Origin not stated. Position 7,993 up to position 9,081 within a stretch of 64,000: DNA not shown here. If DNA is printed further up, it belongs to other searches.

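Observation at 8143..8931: Fusion of a PolB-exo/YprB-type 3'-5' exonuclease to a WYL ligand-sensing domain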

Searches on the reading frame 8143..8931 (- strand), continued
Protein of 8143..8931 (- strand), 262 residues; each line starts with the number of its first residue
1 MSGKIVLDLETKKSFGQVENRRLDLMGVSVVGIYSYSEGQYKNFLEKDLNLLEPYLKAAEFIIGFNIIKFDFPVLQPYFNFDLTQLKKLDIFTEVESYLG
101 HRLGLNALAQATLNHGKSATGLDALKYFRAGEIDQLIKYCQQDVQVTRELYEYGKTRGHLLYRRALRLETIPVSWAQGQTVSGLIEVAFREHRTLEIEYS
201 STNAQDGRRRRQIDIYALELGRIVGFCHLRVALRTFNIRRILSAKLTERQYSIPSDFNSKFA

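Call 16: find_encoding_contigs(protein=P0029, flank=5000, max_places=2)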
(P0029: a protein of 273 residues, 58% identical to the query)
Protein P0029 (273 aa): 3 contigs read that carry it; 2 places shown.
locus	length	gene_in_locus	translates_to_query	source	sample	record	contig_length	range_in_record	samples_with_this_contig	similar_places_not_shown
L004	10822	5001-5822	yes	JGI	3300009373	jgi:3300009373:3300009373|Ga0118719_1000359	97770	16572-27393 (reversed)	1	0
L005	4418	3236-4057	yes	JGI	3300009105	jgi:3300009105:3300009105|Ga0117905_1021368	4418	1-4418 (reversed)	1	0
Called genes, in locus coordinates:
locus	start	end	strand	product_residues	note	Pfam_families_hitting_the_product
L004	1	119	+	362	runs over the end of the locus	PF03462:PCRF, PF00472:RF-1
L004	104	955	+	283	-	PF17827:PrmC_N, PF05175:MTS, PF06325:PrmA, PF10294:Methyltransf_16 (weak), PF13847:Methyltransf_31, PF08241:Methyltransf_11 (faint), PF08242:Methyltransf_12 (weak), PF13649:Methyltransf_25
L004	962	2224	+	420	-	PF00275:EPSP_synthase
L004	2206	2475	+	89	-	PF00886:Ribosomal_S16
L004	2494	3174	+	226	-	PF01746:tRNA_m1G_MT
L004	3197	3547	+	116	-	PF01245:Ribosomal_L19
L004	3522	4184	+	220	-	PF01351:RNase_HII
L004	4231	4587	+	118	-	PF07238:PilZ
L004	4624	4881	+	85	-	PF03144:GTP_EFTU_D2 (faint)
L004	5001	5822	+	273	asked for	PF13482:RNase_H_2 (weak), PF10108:DNA_pol_B_exo2 (faint), PF13280:WYL (weak)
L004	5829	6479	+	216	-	PF03853:YjeF_N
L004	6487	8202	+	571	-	PF14716:HHH_8, PF00633:HHH (faint), PF14520:HHH_5, PF14792:DNA_pol_B_palm (faint), PF14791:DNA_pol_B_thumb, PF02811:PHP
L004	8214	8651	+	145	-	PF00293:NUDIX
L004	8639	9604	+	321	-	PF17788:HypF_C, PF22521:HypF_C_2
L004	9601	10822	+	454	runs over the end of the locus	PF01554:MatE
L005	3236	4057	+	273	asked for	PF13482:RNase_H_2 (weak), PF10108:DNA_pol_B_exo2 (faint), PF13280:WYL (weak)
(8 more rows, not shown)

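Call 17: find_encoding_contigs(protein=P0009, flank=5000, max_places=2)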
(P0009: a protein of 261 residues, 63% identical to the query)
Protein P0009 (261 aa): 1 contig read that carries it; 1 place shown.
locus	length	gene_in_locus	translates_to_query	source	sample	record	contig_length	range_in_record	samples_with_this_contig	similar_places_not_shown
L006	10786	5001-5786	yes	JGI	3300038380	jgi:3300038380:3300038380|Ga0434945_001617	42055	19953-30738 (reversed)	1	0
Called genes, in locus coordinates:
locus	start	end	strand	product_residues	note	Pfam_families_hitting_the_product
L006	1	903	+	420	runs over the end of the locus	PF00275:EPSP_synthase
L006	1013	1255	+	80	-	PF00886:Ribosomal_S16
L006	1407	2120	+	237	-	PF01746:tRNA_m1G_MT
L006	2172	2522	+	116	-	PF01245:Ribosomal_L19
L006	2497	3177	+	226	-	PF01351:RNase_HII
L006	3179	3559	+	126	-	PF07238:PilZ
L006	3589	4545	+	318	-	PF01210:NAD_Gly3P_dh_N (weak), PF02254:TrkA_N (weak), PF02558:ApbA, PF03721:UDPG_MGDP_dh_N (faint), PF03807:F420_oxidored (weak), PF08546:ApbA_C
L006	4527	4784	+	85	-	-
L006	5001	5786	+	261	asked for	PF13482:RNase_H_2 (weak), PF13280:WYL (weak)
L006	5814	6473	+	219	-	PF03853:YjeF_N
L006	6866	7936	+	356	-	PF05559:DUF763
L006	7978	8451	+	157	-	PF00258:Flavodoxin_1, PF12641:Flavodoxin_3 (weak), PF12724:Flavodoxin_5, PF03358:FMN_red (weak)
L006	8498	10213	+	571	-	PF14716:HHH_8, PF00633:HHH (faint), PF14520:HHH_5, PF01876:RNase_P_p30 (faint), PF14791:DNA_pol_B_thumb, PF02811:PHP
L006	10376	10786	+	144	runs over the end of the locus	PF00293:NUDIX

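Call 18: find_encoding_contigs(protein=P0112, flank=5000, max_places=2)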
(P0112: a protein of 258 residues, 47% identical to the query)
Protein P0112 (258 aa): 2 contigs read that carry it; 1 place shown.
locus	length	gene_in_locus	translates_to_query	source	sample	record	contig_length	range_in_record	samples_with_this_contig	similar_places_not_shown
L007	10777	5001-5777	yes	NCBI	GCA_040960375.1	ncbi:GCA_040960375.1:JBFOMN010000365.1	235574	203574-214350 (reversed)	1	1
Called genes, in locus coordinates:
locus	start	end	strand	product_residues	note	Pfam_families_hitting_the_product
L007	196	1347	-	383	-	PF01926:MMR_HSR1, PF02421:FeoB_N, PF06071:YchF-GTPase_C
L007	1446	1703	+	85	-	-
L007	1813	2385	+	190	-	PF01997:Translin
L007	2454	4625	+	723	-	PF00580:UvrD-helicase, PF13245:AAA_19, PF13604:AAA_30 (faint), PF01443:Viral_helicase1 (faint), PF13087:AAA_12 (faint), PF13361:UvrD_C, PF13538:UvrD_C_2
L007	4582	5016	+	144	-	PF01687:Flavokinase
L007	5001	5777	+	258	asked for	PF13482:RNase_H_2, PF13280:WYL (faint)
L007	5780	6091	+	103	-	PF03091:CutA1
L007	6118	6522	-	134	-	PF01934:HepT-like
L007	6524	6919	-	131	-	PF01909:NTP_transf_2, PF18765:Polbeta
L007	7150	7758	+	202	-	-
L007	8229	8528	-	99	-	PF22296:bAvd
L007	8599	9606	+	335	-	PF00078:RVT_1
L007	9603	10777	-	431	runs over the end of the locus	PF00464:SHMT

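Call 21: predict_structure(alignment_id=A1)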
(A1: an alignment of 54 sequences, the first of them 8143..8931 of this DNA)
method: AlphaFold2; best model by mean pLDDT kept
length: 262 residues; sequences in the alignment: 54
mean_pLDDT: 94.8   pTM: 0.90
mean pLDDT of the five models: 94.8, 94.3, 94.0, 93.6, 93.4
residues with pLDDT >= 90: 230; 70-90: 27; 50-70: 4; < 50: 1
segments of 3 or more residues with pLDDT < 50: none
pLDDT, mean of each block of 10 residues (from residue 1): 88 91 93 98 98 96 97 97 97 97 96 93 95 98 98 97 93 94 97 98 83 96 96 96 97 90 61
secondary structure, 60 per line:
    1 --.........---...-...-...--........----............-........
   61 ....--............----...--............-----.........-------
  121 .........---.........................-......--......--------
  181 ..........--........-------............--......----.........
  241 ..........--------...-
elements in order: E3-11 E28-35 E40-45 H46-51 H53-58 E59-64 H67-78 E88-90 H91-99 H105-113 H121-129 H133-157 E159-164 E167-172 H181-190 E193-200 E208-219 E222-227 E232-237 E241-250

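Call 24: fold_search(model_id=the predicted structure, library=pdb)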
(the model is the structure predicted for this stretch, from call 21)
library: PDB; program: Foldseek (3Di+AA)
matches with E <= 10: 951; with E <= 0.001: 44
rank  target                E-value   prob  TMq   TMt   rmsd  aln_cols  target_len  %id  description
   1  6sj9_B                4.5e-05  1.00  0.26  0.11   2.9        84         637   27  Proteasome accessory factor B/C (PafBC) of Arthrobacter aurescens (released 2019-10-16)
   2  1t7p_A                4.8e-05  1.00  0.38  0.17   7.4       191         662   17  T7 DNA POLYMERASE COMPLEXED TO DNA PRIMER/TEMPLATE,A NUCLEOSIDE TRIPHOSPHATE, AND ITS PROCESSIVITY FACTOR THIOREDOXIN (released 1998-02-25)
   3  1x9s_A                5.8e-05  1.00  0.39  0.17   7.2       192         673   17  T7 DNA polymerase in complex with a primer/template DNA containing a disordered N-2 aminofluorene on the template, cry (released 2004-10-26)
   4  1skr_A                5.8e-05  1.00  0.37  0.16   7.6       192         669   18  T7 DNA Polymerase Complexed To DNA Primer/Template and ddATP (released 2004-07-06)
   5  1zyq_A                5.8e-05  1.00  0.36  0.16   7.7       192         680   18  T7 DNA polymerase in complex with 8oG and incoming ddATP (released 2005-11-22)
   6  1tkd_A                6.5e-05  1.00  0.40  0.16   6.8       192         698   18  T7 DNA polymerase ternary complex with 8 oxo guanosine and dCMP at the elongation site (released 2004-08-31)
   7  1tk8_A                6.5e-05  1.00  0.38  0.16   7.5       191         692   17  T7 DNA polymerase ternary complex with 8 oxo guanosine and dAMP at the elongation site (released 2004-08-31)
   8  1tk0_A                6.9e-05  1.00  0.39  0.16   7.2       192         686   17  T7 DNA polymerase ternary complex with 8 oxo guanosine and ddCTP at the insertion site (released 2004-08-31)
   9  1sks_A                7.4e-05  1.00  0.31  0.13  10.3       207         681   16  Binary 3' complex of T7 DNA polymerase with a DNA primer/template containing a cis-syn thymine dimer on the template (released 2004-07-06)
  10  7tb5                  8.9e-05  1.00  0.26  0.26   1.5        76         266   26  Structure of P. aeruginosa PA17 CapW (released 2022-01-19)
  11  1sl2_A                9.4e-05  1.00  0.38  0.17   7.4       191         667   17  Ternary 5' complex of T7 DNA polymerase with a DNA primer/template containing a cis-syn thymine dimer on the template  (released 2004-07-06)
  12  6sj9_A                1.0e-04  1.00  0.26  0.11  13.2       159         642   22  Proteasome accessory factor B/C (PafBC) of Arthrobacter aurescens (released 2019-10-16)
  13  1skw_A                1.0e-04  1.00  0.32  0.14   9.9       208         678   15  Binary 3' complex of T7 DNA polymerase with a DNA primer/template containing a disordered cis-syn thymine dimer on the (released 2004-07-06)
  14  9fnd_Y                1.0e-04  1.00  0.25  0.21  13.6       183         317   17  Transcriptional activator PafBC bound to mycobacterial RNA polymerase (released 2025-02-12)
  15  7qfz_A                1.2e-04  1.00  0.26  0.23   1.6        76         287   25  BrxR, a WYL-domain containing transcriptional regulator (released 2022-05-18)
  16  7qfz_C                1.2e-04  1.00  0.26  0.23   1.6        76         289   25  BrxR, a WYL-domain containing transcriptional regulator (released 2022-05-18)
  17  7qfz_H                1.4e-04  1.00  0.25  0.25   1.4        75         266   25  BrxR, a WYL-domain containing transcriptional regulator (released 2022-05-18)
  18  7qfz_B                1.5e-04  1.00  0.25  0.23   1.4        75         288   25  BrxR, a WYL-domain containing transcriptional regulator (released 2022-05-18)
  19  7qfz_E                1.5e-04  1.00  0.26  0.24   1.6        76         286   25  BrxR, a WYL-domain containing transcriptional regulator (released 2022-05-18)
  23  7qfz_G                1.6e-04  1.00  0.26  0.24   1.6        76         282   25  BrxR, a WYL-domain containing transcriptional regulator (released 2022-05-18)
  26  7qfz_D                2.8e-04  1.00  0.26  0.23   1.6        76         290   25  BrxR, a WYL-domain containing transcriptional regulator (released 2022-05-18)
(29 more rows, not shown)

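Call 43: find_encoding_contigs(protein=P0054, flank=8000, max_places=2)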
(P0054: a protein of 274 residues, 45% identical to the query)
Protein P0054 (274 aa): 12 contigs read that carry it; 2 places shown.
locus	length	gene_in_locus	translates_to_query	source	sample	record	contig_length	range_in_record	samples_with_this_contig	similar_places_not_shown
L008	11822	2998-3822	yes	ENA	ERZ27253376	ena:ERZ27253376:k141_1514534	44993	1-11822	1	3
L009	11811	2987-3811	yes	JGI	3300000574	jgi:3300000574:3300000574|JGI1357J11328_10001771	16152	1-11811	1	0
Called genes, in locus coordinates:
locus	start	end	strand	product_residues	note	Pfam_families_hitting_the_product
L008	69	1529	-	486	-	PF01523:PmbA_TldD_1st, PF19289:PmbA_TldD_3rd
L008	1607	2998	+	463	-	-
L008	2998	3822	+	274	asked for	PF13482:RNase_H_2 (weak), PF13280:WYL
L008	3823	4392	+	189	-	-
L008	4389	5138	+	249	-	PF23023:Anti-Pycsar_Apyc1, PF00753:Lactamase_B, PF12706:Lactamase_B_2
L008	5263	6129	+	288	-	PF01435:Peptidase_M48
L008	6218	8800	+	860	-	PF02861:Clp_N, PF23569:NBD_SMAX1, PF00004:AAA, PF17871:AAA_lid_9, PF00004:AAA, PF07724:AAA_2, PF07728:AAA_5, PF10431:ClpB_D2-small, +9 more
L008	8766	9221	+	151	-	PF13584:BatD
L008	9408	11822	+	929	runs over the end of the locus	PF08471:Ribonuc_red_2_N, PF02867:Ribonuc_red_lgC, PF12637:TSCPD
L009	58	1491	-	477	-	PF01523:PmbA_TldD_1st, PF19289:PmbA_TldD_3rd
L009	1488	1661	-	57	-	-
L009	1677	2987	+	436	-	-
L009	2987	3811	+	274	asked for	PF13482:RNase_H_2 (weak), PF13280:WYL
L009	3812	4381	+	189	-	-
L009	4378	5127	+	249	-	PF23023:Anti-Pycsar_Apyc1, PF00753:Lactamase_B, PF12706:Lactamase_B_2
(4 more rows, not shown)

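Call 44: find_encoding_contigs(protein=P0094, flank=8000, max_places=2)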
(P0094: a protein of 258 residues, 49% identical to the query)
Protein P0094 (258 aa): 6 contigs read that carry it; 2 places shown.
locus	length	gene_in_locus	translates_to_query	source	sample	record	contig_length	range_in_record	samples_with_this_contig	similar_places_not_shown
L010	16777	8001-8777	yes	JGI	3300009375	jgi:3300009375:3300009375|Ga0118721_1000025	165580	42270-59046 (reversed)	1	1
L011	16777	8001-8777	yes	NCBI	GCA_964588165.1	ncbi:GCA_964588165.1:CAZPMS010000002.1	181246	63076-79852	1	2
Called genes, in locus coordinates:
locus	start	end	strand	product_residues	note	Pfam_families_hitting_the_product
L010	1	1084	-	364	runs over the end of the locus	PF01926:MMR_HSR1, PF02421:FeoB_N, PF06071:YchF-GTPase_C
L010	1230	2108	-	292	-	-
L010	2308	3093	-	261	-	PF01978:TrmB, PF09339:HTH_IclR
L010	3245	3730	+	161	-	-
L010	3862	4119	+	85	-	-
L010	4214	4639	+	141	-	PF04186:FxsA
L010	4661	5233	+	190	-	PF01997:Translin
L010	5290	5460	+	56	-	-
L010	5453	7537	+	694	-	PF00580:UvrD-helicase, PF01443:Viral_helicase1 (faint), PF13245:AAA_19, PF13604:AAA_30 (faint), PF13087:AAA_12 (faint), PF13361:UvrD_C, PF13538:UvrD_C_2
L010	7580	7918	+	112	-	PF01687:Flavokinase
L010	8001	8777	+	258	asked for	PF13482:RNase_H_2, PF13280:WYL (faint)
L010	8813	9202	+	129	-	-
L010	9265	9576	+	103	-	PF03091:CutA1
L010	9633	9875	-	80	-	-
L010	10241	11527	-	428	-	PF00464:SHMT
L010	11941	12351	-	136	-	PF00293:NUDIX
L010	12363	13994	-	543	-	PF04055:Radical_SAM, PF16199:Radical_SAM_C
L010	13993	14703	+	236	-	PF01209:Ubie_methyltran, PF13489:Methyltransf_23, PF07021:MetW, PF05175:MTS, PF13847:Methyltransf_31, PF08241:Methyltransf_11, PF08242:Methyltransf_12, PF13649:Methyltransf_25, +1 more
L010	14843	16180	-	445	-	-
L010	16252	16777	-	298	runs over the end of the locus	PF24827:AstE_AspA_cat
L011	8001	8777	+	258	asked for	PF13482:RNase_H_2, PF13280:WYL (faint)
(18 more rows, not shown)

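Call 45: find_encoding_contigs(protein=P0058, flank=8000, max_places=2)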
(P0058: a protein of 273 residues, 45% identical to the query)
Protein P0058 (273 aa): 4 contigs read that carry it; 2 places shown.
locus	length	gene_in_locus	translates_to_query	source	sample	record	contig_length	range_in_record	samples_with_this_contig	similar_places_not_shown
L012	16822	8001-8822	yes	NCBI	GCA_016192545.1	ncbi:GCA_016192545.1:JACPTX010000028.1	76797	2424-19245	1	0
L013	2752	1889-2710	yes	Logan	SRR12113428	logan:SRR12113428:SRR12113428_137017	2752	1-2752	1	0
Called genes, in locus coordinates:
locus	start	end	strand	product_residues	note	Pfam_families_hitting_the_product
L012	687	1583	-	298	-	-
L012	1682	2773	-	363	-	PF02811:PHP (faint)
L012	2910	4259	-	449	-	PF19289:PmbA_TldD_3rd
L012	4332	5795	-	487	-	PF01523:PmbA_TldD_1st, PF19289:PmbA_TldD_3rd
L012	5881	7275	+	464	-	-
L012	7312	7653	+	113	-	PF18924:DUF5674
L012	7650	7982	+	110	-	-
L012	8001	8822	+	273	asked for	PF13482:RNase_H_2 (weak), PF13280:WYL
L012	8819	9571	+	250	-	PF23023:Anti-Pycsar_Apyc1, PF00753:Lactamase_B, PF12706:Lactamase_B_2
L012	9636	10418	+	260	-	PF25231:DUF7847 (weak)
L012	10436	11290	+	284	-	PF01435:Peptidase_M48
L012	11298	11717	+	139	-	PF13584:BatD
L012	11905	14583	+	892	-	PF08471:Ribonuc_red_2_N, PF02867:Ribonuc_red_lgC, PF12637:TSCPD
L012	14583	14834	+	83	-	-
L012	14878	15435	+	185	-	PF22769:DCD, PF00692:dUTPase (faint)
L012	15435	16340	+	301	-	PF07934:OGG_N, PF00730:HhH-GPD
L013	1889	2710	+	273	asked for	PF13482:RNase_H_2 (weak), PF13280:WYL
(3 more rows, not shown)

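Call 47: search_protein_representatives(alignment_id=A1)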
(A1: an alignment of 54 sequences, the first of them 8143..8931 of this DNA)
Query: 54 sequences, 266 profile positions. Proteins with E-value up to 0.001 (for the whole library): 5158; up to 1e-10: 1838; up to 1e-30: 469. The best 150 are listed.
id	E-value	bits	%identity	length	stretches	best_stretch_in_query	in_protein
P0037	1.6e-122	424.3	-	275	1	3-265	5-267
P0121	7.8e-116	402.4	-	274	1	2-264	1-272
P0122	2.2e-98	345.2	-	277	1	4-262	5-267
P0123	6.5e-96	337.1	-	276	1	3-264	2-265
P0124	3.1e-90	318.5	-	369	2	3-187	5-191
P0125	3.9e-89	314.9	-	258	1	2-248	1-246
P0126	4.2e-88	311.5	-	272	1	2-262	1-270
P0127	1.6e-86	306.4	-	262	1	5-252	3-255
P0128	1.6e-86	306.3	-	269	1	5-263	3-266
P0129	8.5e-84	297.4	-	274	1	2-262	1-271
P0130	4.5e-83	295.0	-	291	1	2-261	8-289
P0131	1.6e-82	293.3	-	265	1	4-264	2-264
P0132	1.8e-82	293.1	-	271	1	3-263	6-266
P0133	1.8e-82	293.0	-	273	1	6-252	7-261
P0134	1.4e-81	290.1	-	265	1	4-249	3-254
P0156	4.8e-66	239.2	-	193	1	2-177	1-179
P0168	2.3e-58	214.0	-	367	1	4-176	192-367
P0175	2.3e-56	207.4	-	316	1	4-189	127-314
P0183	1.1e-54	202.0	-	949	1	4-176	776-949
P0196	1.7e-53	198.0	-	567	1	7-177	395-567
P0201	3.4e-53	197.1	-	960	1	3-176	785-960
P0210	5.6e-52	193.1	-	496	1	7-177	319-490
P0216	1.0e-51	192.2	-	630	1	3-176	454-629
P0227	5.1e-51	189.9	-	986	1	4-176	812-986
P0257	3.4e-49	184.0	-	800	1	7-176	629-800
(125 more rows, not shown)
